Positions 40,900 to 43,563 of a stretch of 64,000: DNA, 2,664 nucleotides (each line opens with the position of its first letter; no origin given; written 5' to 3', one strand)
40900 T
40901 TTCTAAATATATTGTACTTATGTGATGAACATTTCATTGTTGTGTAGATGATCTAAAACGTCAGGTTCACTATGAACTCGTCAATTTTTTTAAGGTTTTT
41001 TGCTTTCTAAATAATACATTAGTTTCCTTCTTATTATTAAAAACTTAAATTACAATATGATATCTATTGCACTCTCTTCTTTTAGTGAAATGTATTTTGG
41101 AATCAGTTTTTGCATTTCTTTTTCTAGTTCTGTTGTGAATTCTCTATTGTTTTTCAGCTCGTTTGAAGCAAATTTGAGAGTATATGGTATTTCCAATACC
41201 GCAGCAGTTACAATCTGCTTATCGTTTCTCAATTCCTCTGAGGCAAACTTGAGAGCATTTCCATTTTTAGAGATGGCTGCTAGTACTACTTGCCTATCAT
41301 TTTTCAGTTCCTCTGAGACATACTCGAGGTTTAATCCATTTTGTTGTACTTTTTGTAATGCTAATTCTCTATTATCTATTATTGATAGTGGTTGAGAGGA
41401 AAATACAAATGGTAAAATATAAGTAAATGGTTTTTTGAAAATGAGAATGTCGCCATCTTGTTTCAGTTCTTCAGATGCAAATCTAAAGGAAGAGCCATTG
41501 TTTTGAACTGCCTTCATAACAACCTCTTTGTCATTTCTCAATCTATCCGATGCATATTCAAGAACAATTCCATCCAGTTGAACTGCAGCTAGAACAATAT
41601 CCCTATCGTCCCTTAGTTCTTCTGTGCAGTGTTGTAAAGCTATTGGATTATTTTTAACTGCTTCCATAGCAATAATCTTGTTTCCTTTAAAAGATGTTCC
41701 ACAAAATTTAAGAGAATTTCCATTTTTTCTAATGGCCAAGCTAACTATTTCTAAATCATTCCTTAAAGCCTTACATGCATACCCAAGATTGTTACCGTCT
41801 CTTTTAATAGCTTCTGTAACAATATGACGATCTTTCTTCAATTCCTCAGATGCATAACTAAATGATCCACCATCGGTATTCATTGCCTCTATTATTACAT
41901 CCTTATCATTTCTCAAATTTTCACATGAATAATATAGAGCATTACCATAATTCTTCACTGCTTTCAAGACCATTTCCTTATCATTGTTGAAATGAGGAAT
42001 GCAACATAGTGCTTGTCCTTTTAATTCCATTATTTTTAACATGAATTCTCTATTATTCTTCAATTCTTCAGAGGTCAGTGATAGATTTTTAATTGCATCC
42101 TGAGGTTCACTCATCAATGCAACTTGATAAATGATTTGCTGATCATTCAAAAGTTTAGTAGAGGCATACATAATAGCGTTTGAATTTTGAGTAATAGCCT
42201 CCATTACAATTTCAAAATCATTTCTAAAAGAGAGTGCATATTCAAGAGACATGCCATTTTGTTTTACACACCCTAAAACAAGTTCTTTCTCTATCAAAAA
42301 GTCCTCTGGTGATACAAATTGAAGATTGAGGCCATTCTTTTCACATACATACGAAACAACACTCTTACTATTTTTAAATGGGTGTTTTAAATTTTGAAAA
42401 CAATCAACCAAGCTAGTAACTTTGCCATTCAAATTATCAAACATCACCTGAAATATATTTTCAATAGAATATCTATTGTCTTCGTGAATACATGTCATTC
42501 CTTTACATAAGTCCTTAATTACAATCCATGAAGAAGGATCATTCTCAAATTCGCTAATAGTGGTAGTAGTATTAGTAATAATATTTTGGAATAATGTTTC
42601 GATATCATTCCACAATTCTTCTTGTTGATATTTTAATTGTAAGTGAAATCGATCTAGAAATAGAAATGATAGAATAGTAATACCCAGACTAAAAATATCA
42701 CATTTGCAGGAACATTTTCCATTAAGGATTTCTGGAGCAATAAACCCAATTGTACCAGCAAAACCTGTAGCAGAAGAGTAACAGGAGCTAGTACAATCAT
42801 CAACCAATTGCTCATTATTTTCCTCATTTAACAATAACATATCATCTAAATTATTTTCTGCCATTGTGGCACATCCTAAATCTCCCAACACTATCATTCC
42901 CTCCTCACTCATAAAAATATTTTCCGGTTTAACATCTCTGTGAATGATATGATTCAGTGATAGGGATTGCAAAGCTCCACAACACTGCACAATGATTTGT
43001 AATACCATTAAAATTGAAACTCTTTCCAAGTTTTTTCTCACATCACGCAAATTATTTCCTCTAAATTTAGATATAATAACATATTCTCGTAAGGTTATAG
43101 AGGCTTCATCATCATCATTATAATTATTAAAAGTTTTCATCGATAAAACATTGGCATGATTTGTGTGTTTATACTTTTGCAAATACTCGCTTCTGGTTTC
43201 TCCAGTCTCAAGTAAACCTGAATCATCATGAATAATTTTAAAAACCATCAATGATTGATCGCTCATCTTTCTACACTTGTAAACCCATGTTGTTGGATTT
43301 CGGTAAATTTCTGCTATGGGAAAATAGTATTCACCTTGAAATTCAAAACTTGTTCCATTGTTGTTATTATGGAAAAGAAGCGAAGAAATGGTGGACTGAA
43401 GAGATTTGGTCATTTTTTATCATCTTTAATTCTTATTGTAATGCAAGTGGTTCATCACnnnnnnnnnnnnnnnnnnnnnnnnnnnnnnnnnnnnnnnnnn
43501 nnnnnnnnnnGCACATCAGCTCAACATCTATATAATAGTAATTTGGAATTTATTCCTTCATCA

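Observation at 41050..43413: Second DUF4116-repeat kinase with inverted domain order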

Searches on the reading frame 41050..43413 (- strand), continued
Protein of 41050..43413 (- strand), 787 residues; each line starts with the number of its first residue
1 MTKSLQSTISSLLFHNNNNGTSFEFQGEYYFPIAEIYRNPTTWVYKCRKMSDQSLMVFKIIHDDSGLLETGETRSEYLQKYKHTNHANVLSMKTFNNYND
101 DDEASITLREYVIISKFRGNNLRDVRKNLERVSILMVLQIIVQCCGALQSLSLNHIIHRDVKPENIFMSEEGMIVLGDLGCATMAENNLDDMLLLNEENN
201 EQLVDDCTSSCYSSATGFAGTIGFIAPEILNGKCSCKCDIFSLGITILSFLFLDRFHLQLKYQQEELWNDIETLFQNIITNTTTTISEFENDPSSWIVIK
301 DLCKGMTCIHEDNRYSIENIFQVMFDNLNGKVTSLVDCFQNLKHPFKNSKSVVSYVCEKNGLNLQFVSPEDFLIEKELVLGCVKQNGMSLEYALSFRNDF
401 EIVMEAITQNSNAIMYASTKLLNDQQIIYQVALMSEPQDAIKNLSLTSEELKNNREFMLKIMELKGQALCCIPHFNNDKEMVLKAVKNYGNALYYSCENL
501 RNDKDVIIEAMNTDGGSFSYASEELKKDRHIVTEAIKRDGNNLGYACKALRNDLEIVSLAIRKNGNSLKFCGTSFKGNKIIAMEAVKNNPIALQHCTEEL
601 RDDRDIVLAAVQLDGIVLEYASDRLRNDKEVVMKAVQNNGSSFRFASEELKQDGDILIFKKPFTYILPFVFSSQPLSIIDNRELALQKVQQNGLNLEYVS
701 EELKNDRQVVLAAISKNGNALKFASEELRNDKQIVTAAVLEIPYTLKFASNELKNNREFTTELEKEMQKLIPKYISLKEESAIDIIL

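Call 53: fold_search(model_id=the predicted structure, library=pdb)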
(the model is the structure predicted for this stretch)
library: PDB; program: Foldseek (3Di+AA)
matches with E <= 10: 2000; with E <= 0.001: 1999
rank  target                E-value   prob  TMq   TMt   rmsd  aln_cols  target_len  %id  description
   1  5vlo_B                6.4e-10  1.00  0.27  0.67   7.8       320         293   19  The structure of human CamKII with bound inhibitor (released 2017-08-23)
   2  6bab_D                1.9e-09  1.00  0.27  0.68   8.9       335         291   18  The structure of human CamKII with bound inhibitor (released 2017-11-29)
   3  4krd_A                2.2e-09  1.00  0.27  0.68   5.6       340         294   16  Crystal Structure of Pho85-Pcl10 Complex (released 2013-09-18)
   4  9blh_B                2.5e-09  1.00  0.27  0.69   7.4       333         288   18  Crystal structure of calcium/calmodulin-dependent protein kinase type II subunit delta complexed with ribociclib (released 2025-05-07)
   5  9d4w_A                3.0e-09  1.00  0.27  0.67  10.5       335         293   18  Structure of PAK1 in complex with compound 12 (released 2025-04-02)
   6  6fd3                  3.0e-09  1.00  0.26  0.65  11.0       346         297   19  Thiophosphorylated PAK3 kinase domain (released 2018-01-03)
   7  10bl_A                3.4e-09  1.00  0.28  0.61  12.9       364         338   17  Crystal Structure of serine/threonine-protein kinase (AEK1) from Trypanosoma cruzi in complex ADP (released 2026-01-21)
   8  2vn9_A                4.6e-09  1.00  0.27  0.66   7.7       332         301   18  Crystal Structure of Human Calcium Calmodulin dependent Protein Kinase II delta isoform 1, CAMKD (released 2008-02-26)
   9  7xzr_B                4.6e-09  1.00  0.27  0.65   7.4       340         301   17  Crystal structure of TNIK-AMPPNP-thiopeptide TP15 complex (released 2022-10-26)
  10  5u6y_A                4.6e-09  1.00  0.27  0.44  10.6       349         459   17  Pseudo-atomic model of the CaMKIIa holoenzyme. (released 2017-06-21)
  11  7uir_B                4.8e-09  1.00  0.26  0.71   7.5       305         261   18  Cocrystal structure of human CaMKII-alpha (CAMK2A)kinase domain and Tiam1 in complex with ATP (released 2022-04-06)
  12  9d4v_A                4.8e-09  1.00  0.27  0.68   8.6       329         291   17  Structure of PAK1 in complex with compound 7 (released 2025-04-02)
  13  8r4v_B                5.9e-09  1.00  0.28  0.65  10.3       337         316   16  Structure of Salt-inducible kinase 3 in complex with inhibitor (released 2024-03-27)
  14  8r4o_A                5.9e-09  1.00  0.28  0.65  10.4       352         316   15  Salt inducible kinase 3 in complex with inhibitor (released 2024-03-27)
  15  9qkz_B                7.4e-09  1.00  0.27  0.61  10.1       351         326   15  Cryo-EM structure of CDK11B-cyclin L2-SAP30BP bound to AMP-PNP (released 2026-03-18)
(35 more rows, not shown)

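Call 69: find_encoding_contigs(protein=P0002, flank=10000, max_places=2)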
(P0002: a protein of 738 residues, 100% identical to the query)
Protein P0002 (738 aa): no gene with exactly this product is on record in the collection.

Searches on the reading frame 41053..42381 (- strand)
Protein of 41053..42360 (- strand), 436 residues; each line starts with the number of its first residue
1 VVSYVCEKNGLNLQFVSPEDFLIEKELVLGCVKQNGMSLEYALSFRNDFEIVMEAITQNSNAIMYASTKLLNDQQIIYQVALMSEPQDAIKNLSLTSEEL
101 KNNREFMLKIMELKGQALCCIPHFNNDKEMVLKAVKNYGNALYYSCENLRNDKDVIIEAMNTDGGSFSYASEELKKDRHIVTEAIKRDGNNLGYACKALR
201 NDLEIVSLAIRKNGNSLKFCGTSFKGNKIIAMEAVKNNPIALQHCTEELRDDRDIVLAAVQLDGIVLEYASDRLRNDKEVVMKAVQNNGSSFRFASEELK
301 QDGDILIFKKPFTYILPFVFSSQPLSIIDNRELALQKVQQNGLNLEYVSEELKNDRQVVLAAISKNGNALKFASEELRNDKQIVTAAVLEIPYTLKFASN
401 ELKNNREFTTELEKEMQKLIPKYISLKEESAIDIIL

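Call 16: search_solved_structures(query=window:41053-42360:-, max_evalue=1)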
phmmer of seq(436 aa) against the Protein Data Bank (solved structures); distinct sequences matched with E-value up to 1: 1.
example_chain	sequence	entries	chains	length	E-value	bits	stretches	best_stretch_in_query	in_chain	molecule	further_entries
4f61_I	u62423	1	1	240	0.08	14.8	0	340-379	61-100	Stathmin-like domain R4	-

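Call 60: predict_structure(alignment_id=A2)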
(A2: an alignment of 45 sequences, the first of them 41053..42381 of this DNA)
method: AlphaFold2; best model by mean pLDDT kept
length: 443 residues; sequences in the alignment: 45
mean_pLDDT: 91.0   pTM: 0.71
mean pLDDT of the five models: 91.0, 90.5, 90.3, 90.2, 90.1
residues with pLDDT >= 90: 349; 70-90: 53; 50-70: 24; < 50: 17
segments of 3 or more residues with pLDDT < 50: 316-331
pLDDT, mean of each block of 10 residues (from residue 1): 76 92 77 94 96 97 97 97 97 93 96 97 96 98 98 98 98 98 99 98 98 98 98 98 98 98 98 98 95 89 85 51 38 73 86 92 97 96 98 95 97 96 88 59 51
secondary structure, 60 per line:
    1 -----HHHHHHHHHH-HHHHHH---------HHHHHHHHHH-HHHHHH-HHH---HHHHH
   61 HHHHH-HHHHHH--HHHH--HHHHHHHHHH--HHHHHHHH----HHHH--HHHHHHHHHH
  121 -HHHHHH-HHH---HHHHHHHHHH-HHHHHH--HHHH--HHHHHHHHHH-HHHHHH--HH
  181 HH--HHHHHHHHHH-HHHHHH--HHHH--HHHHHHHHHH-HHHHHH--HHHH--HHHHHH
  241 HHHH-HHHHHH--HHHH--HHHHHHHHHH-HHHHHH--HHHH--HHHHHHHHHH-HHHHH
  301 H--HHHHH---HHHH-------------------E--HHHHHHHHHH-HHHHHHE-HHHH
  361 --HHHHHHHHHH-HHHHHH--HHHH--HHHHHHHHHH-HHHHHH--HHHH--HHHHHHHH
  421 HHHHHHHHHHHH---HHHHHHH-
elements in order: H6-15 H17-22 H32-41 H43-48 H56-65 H67-72 H75-78 H81-90 H93-100 H105-108 H111-120 H122-127 H135-144 H146-151 H154-157 H160-169 H171-176 H179-182 H185-194 H196-201 H204-207 H210-219 H221-226 H229-232 H235-244 H246-251 H254-257 H260-269 H271-276 H279-282 H285-294 H296-301 H304-308 H312-315 H338-347 H349-354 H357-360 H363-372 H374-379 H382-385 H388-397 H399-404 H407-410 H413-432 H436-442

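Call 63: fold_search(model_id=the predicted structure, library=pdb)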
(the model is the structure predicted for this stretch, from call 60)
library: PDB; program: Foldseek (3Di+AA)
matches with E <= 10: 508; with E <= 0.001: 1
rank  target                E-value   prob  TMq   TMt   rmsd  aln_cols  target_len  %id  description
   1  8ga7                  3.3e-04  0.38  0.08  0.07  30.1       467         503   14  Geometrically programmable nanomaterial construction using regularized protein building blocks (released 2024-03-13)
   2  5mfm_F                5.6e-03  0.35  0.09  0.11  19.8       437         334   12  Designed armadillo repeat protein peptide fusion YIIIM6AII_GS11_(KR)5 (released 2017-09-13)
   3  8cws_A                7.5e-03  0.25  0.10  0.10  25.0       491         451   14  Accurate computational design of genetically encoded 3D protein crystals (released 2023-11-01)
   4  8cwy_A                1.1e-02  0.25  0.10  0.10  24.6       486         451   16  Accurate computational design of genetically encoded 3D protein crystals (released 2023-11-01)
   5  3fey_C                1.3e-02  0.51  0.14  0.14  18.4       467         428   12  Crystal structure of the CBC-importin alpha complex. (released 2009-08-11)
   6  4bqk_A                1.6e-02  0.47  0.14  0.15  21.4       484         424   13  rice importin_alpha : VirD2NLS complex (released 2014-02-19)
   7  7jjl_A                1.9e-02  0.47  0.15  0.15  20.6       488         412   13  Crystal structure of Importin Alpha 3 in complex with human LSD1 NLS (released 2020-08-05)
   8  1q1t_C                2.1e-02  0.38  0.14  0.14  19.0       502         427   13  Mouse Importin alpha: non-phosphorylated SV40 CN peptide complex (released 2004-03-30)
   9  2jkr_B                2.3e-02  0.69  0.20  0.17  18.8       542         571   13  AP2 CLATHRIN ADAPTOR CORE with Dileucine peptide RM(phosphoS)QIKRLLSE (released 2008-10-28)
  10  6wx8_C                2.6e-02  0.38  0.15  0.15  19.4       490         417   12  SOX2 bound to Importin-alpha 3 (released 2020-10-28)
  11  8hkw_A                2.6e-02  0.35  0.14  0.14  20.0       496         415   13  Crystal structure of importin-alpha3 bound to the 53BP1 nuclear localization signal (released 2022-12-21)
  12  9rtt_Q                2.9e-02  0.54  0.17  0.11  26.0       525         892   13  Activated Elongation Complex with IWS1 and ELOF1 (released 2025-09-03)
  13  4uae_A                2.9e-02  0.44  0.16  0.17  18.9       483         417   12  Importin alpha 3 delta IBB in complex with Influenza PB2 Nuclear Localization Domain (released 2015-02-04)
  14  3ve6_A                2.9e-02  0.35  0.14  0.15  18.4       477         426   12  Crystal Structure Analysis of Venezuelan Equine Encephalitis Virus Capsid Protein NLS and Importin Alpha (released 2012-01-25)
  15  9ijj_AA               3.1e-02  0.51  0.17  0.17  20.3       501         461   16  In situ structure of the central apparatus in mouse sperm axoneme. (released 2025-06-04)
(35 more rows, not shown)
